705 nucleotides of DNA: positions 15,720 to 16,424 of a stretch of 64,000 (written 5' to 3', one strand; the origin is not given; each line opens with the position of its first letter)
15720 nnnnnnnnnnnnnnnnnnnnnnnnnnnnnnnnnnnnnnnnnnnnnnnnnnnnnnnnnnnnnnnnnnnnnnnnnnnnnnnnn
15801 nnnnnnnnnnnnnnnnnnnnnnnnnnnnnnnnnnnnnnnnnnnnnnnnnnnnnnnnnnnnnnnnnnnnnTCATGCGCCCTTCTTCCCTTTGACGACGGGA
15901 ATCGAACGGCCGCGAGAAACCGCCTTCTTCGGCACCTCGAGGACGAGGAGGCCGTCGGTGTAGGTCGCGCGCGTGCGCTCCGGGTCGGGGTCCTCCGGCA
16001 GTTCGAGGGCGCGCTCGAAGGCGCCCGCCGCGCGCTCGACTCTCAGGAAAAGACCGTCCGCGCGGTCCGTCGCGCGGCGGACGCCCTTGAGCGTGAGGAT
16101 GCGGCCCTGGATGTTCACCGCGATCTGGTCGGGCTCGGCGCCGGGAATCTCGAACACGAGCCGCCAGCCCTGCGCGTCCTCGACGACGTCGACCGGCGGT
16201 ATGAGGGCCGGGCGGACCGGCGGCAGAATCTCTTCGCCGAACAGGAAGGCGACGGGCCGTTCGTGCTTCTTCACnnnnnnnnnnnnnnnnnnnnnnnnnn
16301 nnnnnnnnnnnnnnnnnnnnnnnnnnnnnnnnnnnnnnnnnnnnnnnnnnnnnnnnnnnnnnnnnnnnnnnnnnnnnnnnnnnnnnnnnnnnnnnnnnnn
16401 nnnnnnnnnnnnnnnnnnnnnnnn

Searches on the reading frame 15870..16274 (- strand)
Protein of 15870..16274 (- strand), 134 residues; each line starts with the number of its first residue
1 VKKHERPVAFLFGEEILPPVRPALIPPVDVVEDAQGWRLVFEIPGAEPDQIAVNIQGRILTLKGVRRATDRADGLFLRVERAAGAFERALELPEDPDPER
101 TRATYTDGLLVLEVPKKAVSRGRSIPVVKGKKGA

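Call 69: search_protein_families(library=ncbifam, proteins=[window:15870-16274:-], max_evalue=0.00001)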
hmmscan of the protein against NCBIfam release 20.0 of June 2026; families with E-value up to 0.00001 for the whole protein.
window:15870-16274:- (134 aa): 3 families
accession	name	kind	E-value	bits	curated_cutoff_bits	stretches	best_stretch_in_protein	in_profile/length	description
NF041799.1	Hsp14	equivalog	1.1e-12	47.9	100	1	23-119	16-111/118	archaeal heat shock protein Hsp14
NF041800.1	Hsp20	equivalog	6.5e-12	45.3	140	1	25-124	73-158/162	archaeal heat shock protein Hsp20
NF042420.1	Hsp18_Clos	equivalog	1.3e-07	31.8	195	1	28-120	45-137/147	heat shock protein Hsp18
